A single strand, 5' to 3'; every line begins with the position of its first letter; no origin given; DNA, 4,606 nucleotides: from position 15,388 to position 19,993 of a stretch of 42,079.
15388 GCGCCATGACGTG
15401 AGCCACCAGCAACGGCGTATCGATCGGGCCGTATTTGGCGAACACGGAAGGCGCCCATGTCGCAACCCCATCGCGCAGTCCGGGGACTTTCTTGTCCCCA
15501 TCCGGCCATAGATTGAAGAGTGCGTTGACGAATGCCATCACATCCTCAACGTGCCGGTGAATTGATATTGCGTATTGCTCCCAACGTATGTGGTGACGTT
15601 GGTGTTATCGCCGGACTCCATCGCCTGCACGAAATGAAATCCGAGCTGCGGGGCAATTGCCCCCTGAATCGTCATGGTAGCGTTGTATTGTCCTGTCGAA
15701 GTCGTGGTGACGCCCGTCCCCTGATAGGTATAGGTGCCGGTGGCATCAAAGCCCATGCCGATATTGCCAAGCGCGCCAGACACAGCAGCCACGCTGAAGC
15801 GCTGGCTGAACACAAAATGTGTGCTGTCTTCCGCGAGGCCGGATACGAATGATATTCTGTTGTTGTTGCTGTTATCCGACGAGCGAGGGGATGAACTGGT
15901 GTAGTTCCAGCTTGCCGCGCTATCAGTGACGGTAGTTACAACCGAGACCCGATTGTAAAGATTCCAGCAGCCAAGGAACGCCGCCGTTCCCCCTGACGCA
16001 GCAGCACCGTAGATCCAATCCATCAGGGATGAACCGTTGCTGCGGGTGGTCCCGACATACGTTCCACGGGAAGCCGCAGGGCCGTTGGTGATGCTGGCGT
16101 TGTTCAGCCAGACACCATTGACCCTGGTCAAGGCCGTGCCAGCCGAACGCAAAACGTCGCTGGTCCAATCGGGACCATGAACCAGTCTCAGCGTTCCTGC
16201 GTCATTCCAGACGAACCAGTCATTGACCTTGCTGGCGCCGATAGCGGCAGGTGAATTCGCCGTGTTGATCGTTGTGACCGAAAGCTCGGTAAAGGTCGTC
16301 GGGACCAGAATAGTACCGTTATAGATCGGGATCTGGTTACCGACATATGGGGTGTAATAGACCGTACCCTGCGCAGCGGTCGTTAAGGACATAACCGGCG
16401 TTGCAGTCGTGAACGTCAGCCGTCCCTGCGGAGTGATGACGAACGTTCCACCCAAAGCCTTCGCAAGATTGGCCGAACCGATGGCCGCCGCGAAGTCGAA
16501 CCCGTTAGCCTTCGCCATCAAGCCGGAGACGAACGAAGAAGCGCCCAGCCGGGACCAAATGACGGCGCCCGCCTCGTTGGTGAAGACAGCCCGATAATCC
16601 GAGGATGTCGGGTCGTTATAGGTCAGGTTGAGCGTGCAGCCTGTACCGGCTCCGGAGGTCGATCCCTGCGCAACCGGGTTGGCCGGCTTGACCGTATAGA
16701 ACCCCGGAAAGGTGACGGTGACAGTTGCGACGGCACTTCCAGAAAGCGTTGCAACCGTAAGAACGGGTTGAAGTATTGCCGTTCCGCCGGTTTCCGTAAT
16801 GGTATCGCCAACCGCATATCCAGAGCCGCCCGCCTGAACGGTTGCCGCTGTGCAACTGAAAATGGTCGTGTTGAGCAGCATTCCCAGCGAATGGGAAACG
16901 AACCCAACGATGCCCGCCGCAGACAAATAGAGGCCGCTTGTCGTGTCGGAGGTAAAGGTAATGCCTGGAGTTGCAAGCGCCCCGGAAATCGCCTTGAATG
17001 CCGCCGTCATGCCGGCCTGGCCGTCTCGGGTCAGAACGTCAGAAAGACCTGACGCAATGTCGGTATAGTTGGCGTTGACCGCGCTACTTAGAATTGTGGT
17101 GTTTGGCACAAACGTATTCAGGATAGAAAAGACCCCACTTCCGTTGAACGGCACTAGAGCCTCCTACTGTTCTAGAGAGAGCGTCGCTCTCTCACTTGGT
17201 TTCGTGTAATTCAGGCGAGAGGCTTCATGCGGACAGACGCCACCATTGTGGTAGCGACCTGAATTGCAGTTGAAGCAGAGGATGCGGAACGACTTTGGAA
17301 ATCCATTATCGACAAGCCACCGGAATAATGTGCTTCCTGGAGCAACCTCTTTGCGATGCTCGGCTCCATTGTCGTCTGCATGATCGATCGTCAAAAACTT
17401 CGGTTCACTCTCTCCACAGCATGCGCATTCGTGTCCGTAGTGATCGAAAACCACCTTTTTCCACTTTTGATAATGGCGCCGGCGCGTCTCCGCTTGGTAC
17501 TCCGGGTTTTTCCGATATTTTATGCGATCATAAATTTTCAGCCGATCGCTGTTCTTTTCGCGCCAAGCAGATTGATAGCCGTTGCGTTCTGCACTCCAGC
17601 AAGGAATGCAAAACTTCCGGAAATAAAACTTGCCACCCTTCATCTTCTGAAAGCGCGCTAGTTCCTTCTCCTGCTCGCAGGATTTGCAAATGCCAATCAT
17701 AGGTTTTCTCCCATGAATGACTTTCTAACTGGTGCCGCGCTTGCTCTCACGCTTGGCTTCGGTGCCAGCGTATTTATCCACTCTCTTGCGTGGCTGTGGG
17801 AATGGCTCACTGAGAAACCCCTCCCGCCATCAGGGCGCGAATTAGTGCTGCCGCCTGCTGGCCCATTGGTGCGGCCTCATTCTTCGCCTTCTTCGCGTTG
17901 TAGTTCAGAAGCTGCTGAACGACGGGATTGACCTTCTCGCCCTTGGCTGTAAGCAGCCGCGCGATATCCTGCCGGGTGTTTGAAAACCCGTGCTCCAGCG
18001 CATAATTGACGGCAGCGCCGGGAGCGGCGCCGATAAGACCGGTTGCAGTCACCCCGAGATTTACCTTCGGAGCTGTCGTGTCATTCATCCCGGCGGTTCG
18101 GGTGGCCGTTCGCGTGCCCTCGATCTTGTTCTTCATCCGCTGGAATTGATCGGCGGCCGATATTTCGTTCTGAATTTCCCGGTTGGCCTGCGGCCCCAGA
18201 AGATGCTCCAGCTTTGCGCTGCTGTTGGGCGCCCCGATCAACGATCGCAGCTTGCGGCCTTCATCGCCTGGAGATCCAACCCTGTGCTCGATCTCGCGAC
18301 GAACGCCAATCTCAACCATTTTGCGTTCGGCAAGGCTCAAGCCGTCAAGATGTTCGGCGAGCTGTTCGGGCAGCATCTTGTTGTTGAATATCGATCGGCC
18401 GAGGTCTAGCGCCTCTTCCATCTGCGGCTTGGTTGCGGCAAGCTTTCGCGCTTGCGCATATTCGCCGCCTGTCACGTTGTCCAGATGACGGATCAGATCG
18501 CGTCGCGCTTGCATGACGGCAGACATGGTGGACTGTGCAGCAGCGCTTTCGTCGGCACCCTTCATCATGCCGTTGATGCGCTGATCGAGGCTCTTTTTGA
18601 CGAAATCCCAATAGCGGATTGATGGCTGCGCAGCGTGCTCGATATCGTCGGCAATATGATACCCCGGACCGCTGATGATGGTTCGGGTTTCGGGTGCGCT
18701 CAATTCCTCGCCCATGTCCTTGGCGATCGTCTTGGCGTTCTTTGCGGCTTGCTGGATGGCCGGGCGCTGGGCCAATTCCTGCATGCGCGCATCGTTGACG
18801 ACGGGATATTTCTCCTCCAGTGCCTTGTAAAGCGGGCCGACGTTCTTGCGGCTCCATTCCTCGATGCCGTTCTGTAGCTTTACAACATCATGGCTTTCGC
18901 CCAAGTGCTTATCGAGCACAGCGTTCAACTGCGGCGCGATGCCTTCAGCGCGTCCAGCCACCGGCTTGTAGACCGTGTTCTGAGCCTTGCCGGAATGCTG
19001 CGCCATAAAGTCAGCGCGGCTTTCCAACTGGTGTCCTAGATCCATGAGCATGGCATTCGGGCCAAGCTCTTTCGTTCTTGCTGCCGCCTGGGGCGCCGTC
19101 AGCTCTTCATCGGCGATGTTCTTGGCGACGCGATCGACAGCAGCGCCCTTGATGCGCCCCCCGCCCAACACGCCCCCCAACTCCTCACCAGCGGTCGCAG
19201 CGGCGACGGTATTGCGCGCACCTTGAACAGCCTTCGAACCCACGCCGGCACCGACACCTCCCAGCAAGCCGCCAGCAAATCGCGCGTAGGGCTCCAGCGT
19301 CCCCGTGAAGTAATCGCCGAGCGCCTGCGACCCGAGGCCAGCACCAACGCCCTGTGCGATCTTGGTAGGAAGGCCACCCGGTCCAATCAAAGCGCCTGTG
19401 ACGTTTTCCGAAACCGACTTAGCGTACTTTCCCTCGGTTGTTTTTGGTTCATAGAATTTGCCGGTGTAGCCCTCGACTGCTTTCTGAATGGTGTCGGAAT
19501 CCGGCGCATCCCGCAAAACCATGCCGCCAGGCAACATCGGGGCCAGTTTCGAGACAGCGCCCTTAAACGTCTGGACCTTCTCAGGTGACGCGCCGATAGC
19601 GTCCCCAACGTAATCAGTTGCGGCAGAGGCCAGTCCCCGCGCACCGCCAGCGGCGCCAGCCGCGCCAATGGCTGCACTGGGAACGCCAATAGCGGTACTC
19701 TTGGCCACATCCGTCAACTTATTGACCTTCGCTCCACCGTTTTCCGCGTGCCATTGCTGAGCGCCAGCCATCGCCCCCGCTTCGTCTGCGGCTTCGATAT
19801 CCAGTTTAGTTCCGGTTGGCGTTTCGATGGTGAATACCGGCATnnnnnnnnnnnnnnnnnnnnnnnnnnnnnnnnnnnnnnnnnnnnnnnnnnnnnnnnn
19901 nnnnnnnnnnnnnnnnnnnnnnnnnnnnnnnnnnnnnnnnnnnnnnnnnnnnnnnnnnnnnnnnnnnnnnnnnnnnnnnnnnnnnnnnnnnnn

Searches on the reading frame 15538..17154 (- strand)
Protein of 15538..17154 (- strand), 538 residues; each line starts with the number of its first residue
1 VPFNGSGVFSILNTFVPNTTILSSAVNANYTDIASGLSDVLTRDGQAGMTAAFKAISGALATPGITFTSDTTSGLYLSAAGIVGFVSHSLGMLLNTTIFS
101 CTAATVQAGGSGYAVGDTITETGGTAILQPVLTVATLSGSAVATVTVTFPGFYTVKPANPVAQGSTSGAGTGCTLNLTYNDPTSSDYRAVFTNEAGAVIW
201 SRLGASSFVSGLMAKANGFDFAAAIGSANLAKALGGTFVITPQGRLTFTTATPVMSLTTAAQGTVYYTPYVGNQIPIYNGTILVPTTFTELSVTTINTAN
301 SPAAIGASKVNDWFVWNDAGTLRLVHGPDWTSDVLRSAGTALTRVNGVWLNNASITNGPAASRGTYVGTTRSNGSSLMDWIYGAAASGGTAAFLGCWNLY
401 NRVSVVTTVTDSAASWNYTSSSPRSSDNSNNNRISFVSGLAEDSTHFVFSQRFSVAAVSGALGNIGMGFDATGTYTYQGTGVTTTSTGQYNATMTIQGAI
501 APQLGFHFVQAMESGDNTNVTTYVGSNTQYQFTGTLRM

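Call 7: search_protein_families(library=phrogs, proteins=[window:15538-17154:-], max_evalue=0.01)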
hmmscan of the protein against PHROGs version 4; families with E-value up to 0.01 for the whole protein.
window:15538-17154:- (538 aa): 1 family
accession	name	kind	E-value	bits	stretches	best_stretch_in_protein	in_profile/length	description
phrog_32129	-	unknown function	1.3e-05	26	1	101-160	56-116/116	-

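Call 68: search_solved_structures(query=window:15538-17154:-, max_evalue=1)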
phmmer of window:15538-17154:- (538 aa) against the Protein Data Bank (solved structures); distinct sequences matched with E-value up to 1: 0.

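Call 79: search_protein_families(library=pfam, proteins=[window:15538-17154:-], max_evalue=0.1)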
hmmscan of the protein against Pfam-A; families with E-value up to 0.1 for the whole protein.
window:15538-17154:- (538 aa): 0 families

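Call 89: search_dna_similar(query=window:15538-17154:-, collection=phages, mode=protein, max_evalue=0.001, max_rows=20)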
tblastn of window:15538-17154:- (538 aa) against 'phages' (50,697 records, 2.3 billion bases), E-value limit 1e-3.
Records with a match: 5; places in all: 5; records where one place covers at least 80% of the query: 0.
Best place of each record, by identity: <60% 5.
By first word of the organism name: Erwinia 2; Pseudanabaena 1; Agrobacterium 1; Bacteriophage 1.
By host as written in the record: Erwinia amylovora 2; Pseudanabaena sp. 1; Agrobacterium tumefaciens EHA105 1; - 1.
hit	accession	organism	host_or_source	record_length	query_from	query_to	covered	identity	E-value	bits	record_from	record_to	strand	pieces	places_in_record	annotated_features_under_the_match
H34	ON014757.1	Pseudanabaena phage Pam5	Pseudanabaena sp.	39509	244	527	53%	36.2%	2e-32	138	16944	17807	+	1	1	tail spike protein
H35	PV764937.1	Agrobacterium phage Rivra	Agrobacterium tumefaciens EHA105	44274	241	418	33%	30.3%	4e-9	66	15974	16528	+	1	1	hypothetical protein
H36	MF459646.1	Erwinia phage vB_EamM_RisingSun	Erwinia amylovora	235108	101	180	15%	39.5%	7e-4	49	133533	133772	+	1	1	putative SGNH/GDSL hydrolase family protein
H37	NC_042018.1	Erwinia phage vB_EamM_RisingSun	Erwinia amylovora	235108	101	180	15%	39.5%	7e-4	49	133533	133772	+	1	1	head decoration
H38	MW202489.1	Bacteriophage sp.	Manatee Spring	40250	1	51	9%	54.4%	8e-5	52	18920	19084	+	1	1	triple helix repeat-containing collagen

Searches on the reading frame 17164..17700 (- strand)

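Call 7: search_protein_families(library=phrogs, proteins=[window:17164-17700:-], max_evalue=0.01)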
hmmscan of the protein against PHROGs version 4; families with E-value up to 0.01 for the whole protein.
window:17164-17700:- (178 aa): 6 families
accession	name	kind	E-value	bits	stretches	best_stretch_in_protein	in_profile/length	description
phrog_2255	-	DNA, RNA and nucleotide metabolism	1.7e-13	51.5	1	4-151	55-170/211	HNH endonuclease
phrog_1035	-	DNA, RNA and nucleotide metabolism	2.7e-08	35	1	4-113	65-193/271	endonuclease VII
phrog_2633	-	DNA, RNA and nucleotide metabolism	5.7e-07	30.8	1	4-148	15-118/142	endonuclease VII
phrog_2340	-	DNA, RNA and nucleotide metabolism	2.9e-05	25.2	1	4-78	10-82/171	endonuclease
phrog_3106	-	DNA, RNA and nucleotide metabolism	0.00065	20.5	1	37-123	114-194/252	HNH endonuclease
phrog_4234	-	DNA, RNA and nucleotide metabolism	0.0084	16.8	1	65-111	5-49/130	HNH endonuclease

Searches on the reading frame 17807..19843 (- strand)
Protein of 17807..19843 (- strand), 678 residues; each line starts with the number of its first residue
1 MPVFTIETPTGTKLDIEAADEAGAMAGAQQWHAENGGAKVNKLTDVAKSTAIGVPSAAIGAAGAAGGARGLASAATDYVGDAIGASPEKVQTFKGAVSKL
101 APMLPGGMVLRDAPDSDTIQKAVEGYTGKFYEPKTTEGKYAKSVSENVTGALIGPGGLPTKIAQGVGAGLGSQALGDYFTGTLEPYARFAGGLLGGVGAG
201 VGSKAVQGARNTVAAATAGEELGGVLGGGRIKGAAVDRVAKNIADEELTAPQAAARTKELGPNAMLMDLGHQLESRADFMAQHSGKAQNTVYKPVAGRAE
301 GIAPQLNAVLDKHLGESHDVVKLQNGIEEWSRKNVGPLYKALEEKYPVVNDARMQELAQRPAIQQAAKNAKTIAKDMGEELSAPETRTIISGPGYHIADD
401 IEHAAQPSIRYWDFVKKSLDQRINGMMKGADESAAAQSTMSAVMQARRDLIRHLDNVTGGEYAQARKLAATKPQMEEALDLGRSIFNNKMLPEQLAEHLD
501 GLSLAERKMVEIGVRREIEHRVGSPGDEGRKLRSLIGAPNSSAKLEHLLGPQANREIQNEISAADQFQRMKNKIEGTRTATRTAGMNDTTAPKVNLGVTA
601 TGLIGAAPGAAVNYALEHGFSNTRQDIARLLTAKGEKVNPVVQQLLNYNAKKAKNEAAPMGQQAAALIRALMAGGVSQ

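Call 7: search_protein_families(library=phrogs, proteins=[window:17807-19843:-], max_evalue=0.01)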
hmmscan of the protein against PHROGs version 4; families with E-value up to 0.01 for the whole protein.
window:17807-19843:- (678 aa): 1 family
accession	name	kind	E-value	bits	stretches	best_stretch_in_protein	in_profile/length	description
phrog_5880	-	unknown function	3.7e-36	126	1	252-666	241-651/661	-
